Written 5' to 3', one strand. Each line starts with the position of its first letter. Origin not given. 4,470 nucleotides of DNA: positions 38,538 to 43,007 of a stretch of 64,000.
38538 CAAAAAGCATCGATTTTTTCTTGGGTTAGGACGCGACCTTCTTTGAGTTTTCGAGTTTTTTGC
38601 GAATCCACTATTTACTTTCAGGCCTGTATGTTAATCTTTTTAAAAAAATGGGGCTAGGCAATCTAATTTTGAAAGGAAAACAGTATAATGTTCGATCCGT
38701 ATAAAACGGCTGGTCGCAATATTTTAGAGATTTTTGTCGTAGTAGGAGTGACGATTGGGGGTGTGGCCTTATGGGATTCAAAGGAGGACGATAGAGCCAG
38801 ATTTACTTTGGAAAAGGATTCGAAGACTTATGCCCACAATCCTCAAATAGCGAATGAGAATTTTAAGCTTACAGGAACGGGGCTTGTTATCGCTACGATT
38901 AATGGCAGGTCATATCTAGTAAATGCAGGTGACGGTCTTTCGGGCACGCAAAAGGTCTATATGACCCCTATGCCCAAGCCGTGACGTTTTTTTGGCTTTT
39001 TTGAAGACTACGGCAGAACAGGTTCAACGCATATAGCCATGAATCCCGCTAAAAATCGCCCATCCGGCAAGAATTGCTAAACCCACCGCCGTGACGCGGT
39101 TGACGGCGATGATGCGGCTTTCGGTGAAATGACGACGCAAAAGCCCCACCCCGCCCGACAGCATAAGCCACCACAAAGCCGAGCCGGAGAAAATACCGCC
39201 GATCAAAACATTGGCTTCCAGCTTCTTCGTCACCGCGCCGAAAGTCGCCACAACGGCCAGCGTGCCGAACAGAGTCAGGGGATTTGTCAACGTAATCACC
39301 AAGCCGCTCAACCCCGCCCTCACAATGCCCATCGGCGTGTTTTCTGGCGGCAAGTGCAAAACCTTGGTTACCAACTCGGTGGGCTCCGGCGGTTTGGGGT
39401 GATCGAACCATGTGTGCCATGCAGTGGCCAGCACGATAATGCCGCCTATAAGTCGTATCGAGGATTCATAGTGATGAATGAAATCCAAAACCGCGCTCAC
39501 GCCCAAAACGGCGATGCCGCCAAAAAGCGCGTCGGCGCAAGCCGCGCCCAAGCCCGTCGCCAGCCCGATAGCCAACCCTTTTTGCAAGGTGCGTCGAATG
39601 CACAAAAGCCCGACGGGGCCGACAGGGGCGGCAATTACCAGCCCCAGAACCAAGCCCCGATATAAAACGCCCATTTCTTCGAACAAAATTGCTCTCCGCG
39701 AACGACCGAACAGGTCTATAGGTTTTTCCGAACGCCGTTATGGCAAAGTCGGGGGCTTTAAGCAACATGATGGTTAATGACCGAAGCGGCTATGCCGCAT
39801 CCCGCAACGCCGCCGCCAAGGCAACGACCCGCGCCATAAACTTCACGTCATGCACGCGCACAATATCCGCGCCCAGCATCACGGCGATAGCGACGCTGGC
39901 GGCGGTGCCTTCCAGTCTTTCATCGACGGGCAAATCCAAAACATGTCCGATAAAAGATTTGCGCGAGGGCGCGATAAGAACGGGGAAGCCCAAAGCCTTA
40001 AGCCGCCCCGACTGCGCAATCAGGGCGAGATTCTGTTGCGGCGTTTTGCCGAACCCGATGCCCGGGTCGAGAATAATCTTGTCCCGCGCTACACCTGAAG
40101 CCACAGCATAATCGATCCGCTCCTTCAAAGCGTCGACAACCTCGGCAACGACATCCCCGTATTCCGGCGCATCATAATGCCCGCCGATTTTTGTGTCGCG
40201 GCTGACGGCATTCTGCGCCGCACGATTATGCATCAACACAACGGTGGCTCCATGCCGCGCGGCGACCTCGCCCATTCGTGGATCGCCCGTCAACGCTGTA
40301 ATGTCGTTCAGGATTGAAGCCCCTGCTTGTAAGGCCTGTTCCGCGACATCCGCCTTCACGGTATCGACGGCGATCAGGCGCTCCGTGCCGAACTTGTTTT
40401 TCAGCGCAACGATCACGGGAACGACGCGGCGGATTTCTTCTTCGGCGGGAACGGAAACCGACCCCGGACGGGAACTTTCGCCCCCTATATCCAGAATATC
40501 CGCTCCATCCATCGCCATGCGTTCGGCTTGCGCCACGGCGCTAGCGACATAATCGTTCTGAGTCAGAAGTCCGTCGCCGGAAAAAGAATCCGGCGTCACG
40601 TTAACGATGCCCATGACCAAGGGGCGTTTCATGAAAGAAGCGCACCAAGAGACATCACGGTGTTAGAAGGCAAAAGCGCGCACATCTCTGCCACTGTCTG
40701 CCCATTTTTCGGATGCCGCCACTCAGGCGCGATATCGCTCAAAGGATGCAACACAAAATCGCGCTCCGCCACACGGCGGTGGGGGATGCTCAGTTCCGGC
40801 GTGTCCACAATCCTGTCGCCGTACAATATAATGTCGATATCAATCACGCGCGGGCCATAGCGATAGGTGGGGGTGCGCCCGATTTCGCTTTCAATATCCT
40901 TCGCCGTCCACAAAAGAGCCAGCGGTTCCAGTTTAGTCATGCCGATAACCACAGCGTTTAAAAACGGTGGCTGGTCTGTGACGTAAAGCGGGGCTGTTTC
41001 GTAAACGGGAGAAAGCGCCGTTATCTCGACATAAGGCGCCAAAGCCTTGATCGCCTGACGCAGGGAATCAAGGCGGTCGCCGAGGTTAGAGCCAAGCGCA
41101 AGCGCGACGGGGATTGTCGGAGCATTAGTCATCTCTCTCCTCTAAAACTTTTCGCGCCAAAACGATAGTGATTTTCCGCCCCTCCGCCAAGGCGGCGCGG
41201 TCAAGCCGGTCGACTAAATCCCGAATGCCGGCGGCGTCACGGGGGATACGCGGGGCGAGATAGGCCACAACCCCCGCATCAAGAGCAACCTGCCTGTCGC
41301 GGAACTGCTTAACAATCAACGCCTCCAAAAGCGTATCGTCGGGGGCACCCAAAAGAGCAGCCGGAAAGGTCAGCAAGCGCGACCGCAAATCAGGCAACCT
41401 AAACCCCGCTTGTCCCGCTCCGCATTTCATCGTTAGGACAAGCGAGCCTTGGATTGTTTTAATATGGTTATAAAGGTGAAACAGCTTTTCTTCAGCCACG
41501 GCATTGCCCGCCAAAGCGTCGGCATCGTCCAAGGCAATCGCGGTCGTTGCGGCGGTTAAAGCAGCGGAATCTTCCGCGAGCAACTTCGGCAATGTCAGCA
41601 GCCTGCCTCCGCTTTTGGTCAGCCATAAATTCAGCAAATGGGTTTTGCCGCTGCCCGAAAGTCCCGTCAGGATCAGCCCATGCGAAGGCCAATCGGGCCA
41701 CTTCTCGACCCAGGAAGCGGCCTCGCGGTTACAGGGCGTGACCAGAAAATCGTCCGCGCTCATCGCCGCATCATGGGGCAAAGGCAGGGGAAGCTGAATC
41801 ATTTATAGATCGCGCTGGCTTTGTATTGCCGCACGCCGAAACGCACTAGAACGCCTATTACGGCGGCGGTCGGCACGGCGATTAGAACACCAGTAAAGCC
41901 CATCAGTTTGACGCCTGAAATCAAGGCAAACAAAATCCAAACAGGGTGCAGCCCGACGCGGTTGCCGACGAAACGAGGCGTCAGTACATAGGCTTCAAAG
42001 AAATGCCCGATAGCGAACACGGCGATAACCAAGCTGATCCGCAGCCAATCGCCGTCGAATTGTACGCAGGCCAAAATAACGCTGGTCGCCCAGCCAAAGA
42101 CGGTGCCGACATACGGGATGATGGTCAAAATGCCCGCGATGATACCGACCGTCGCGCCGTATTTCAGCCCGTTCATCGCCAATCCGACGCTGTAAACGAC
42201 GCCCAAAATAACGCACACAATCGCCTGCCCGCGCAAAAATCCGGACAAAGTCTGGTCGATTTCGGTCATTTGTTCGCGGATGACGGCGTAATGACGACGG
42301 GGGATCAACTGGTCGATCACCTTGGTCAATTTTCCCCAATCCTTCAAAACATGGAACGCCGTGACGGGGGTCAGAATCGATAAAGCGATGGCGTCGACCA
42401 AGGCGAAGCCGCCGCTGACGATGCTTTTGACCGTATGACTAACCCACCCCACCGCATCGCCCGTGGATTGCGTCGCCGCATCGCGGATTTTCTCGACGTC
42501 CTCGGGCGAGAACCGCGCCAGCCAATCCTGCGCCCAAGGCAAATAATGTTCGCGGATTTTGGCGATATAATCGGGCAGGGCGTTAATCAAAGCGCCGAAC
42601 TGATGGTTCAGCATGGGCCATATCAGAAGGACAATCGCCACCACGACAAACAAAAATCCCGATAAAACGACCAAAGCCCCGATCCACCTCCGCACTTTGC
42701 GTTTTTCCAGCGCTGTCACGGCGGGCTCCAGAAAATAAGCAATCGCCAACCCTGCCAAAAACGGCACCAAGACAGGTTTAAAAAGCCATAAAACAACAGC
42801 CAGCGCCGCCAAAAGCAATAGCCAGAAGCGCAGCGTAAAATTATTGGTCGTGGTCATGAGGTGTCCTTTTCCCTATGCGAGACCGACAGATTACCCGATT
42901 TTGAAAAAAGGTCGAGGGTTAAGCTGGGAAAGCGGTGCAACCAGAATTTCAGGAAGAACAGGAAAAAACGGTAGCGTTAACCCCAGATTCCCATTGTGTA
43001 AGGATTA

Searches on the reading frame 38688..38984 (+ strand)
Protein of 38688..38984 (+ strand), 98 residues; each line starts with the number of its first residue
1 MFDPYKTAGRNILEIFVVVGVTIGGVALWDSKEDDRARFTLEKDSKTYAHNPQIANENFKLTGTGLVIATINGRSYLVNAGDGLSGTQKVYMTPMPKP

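Call 4: search_protein_families(library=pfam, proteins=[window:38688-38984:+], max_evalue=1)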
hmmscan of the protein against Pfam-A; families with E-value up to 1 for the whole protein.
window:38688-38984:+ (98 aa): 1 family
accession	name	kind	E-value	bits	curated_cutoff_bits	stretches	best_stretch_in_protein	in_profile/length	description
PF21998.2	FERM_C1_MyoVII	-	0.095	13.4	27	1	2-80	5-77/97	Myosin-X FERM PH domain-like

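Call 5: search_protein_families(library=ncbifam, proteins=[window:38688-38984:+], max_evalue=0.1)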
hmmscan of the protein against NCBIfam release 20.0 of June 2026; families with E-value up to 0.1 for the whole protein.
window:38688-38984:+ (98 aa): 0 families

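Call 8: find_encoding_contigs(protein=window:38688-38984:+, flank=10000, max_places=4)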
Protein window:38688-38984:+ (98 aa): 3 contigs read that carry it; 2 places shown.
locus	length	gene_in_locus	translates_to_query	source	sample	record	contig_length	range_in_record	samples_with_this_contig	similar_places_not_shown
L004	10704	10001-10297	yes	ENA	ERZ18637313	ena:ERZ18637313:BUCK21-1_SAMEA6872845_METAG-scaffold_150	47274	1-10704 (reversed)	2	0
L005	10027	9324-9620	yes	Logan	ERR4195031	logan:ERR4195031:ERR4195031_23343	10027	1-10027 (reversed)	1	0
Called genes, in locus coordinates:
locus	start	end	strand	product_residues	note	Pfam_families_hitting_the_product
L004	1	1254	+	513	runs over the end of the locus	PF00133:tRNA-synt_1 (weak), PF01406:tRNA-synt_1e, PF09334:tRNA-synt_1g, PF00133:tRNA-synt_1, PF19303:Anticodon_3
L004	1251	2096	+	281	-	PF03099:BPL_LplA_LipB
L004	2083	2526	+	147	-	PF06935:DUF1284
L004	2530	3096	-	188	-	PF00160:Pro_isomerase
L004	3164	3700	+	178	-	PF00702:Hydrolase, PF08645:PNK3P (weak), PF13419:HAD_2 (weak), PF13242:Hydrolase_like (weak)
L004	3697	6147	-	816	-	PF03968:LptD_N (faint), PF04453:LptD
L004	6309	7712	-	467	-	PF00270:DEAD, PF04851:ResIII (weak), PF00271:Helicase_C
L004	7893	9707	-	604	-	PF00009:GTP_EFTU, PF22042:EF-G_D2, PF03144:GTP_EFTU_D2, PF00679:EFG_C, PF21018:BipA_C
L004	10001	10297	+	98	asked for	-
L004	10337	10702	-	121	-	?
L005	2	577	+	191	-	?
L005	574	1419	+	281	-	PF03099:BPL_LplA_LipB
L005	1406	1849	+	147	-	PF06935:DUF1284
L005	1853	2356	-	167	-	PF00160:Pro_isomerase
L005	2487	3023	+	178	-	PF00702:Hydrolase, PF08645:PNK3P (weak), PF13419:HAD_2 (weak), PF13242:Hydrolase_like (weak)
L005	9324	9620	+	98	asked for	-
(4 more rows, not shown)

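Call 32: search_protein_families(library=phrogs, proteins=[window:38688-38984:+], max_evalue=0.1)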
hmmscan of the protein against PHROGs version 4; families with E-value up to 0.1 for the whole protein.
window:38688-38984:+ (98 aa): 1 family
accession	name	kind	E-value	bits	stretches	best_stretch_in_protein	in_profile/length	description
phrog_21510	-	unknown function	0.043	13.5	1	18-84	148-214/555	-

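Call 33: search_protein_families(library=padloc, proteins=[window:38688-38984:+], max_evalue=0.1)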
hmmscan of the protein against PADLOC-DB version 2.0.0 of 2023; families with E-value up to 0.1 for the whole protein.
window:38688-38984:+ (98 aa): 0 families

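Call 90: search_dna_similar(query=window:38688-38984:+, collection=plasmids, mode=protein, max_evalue=0.01, max_rows=5)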
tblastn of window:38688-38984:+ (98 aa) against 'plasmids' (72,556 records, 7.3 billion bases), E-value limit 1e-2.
No match.

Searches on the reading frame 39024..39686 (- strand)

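Call 39: search_protein_families(library=pfam, proteins=[window:39024-39686:-], max_evalue=0.001)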
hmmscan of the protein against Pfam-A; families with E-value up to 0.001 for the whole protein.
window:39024-39686:- (220 aa): 1 family
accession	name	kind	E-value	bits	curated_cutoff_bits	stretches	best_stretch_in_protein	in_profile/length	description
PF01810.24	LysE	-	5e-17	62.5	25.6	1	17-208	2-187/193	LysE type translocator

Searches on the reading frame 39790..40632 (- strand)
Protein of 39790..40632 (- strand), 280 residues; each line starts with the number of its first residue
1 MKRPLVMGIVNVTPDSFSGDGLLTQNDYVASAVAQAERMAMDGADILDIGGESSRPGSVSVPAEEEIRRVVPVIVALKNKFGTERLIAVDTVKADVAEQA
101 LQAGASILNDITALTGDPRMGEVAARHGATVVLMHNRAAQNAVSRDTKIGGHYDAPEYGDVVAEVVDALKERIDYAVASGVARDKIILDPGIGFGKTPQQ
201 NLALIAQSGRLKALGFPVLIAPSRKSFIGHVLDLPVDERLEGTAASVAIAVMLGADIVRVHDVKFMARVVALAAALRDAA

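Call 39: search_protein_families(library=pfam, proteins=[window:39790-40632:-], max_evalue=0.001)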
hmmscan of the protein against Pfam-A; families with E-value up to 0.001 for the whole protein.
window:39790-40632:- (280 aa): 1 family
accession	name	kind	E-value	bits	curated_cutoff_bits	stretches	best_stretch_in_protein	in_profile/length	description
PF00809.28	Pterin_bind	-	2.7e-76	256.9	25.5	1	7-261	1-244/244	Pterin binding enzyme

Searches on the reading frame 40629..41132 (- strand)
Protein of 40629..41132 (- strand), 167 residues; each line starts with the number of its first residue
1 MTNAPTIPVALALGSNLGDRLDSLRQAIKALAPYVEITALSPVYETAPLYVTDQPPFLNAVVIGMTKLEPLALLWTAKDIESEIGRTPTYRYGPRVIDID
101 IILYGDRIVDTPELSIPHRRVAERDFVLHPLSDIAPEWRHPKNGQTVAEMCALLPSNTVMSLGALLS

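Call 39: search_protein_families(library=pfam, proteins=[window:40629-41132:-], max_evalue=0.001)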
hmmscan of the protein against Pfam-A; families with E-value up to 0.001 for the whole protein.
window:40629-41132:- (167 aa): 1 family
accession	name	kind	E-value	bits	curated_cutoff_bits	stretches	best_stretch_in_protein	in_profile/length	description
PF01288.25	HPPK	-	1.5e-37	129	25.7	1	11-136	2-116/116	7,8-dihydro-6-hydroxymethylpterin-pyrophosphokinase (HPPK)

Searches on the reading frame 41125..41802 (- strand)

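Call 40: search_protein_families(library=pfam, proteins=[window:41125-41802:-], max_evalue=0.001)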
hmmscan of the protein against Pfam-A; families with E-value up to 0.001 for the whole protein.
window:41125-41802:- (225 aa): 3 families
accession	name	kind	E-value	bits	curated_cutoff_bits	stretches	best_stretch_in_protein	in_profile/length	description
PF22688.2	Hda_lid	-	2.4e-10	40.7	27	1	164-220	9-65/65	Hda, lid domain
PF00308.24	Bac_DnaA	-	0.00028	21.6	23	0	17-58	8-52/162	Bacterial DnaA ATPAse domain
PF13401.12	AAA_22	-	0.00078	20.2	27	0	43-61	8-26/130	AAA domain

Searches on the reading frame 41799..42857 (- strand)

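Call 40: search_protein_families(library=pfam, proteins=[window:41799-42857:-], max_evalue=0.001)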
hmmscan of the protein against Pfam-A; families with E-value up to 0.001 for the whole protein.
window:41799-42857:- (352 aa): 1 family
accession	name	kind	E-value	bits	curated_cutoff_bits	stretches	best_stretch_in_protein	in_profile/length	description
PF01594.21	AI-2E_transport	-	3e-60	204.5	34.3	1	13-339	5-324/327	AI-2E family transporter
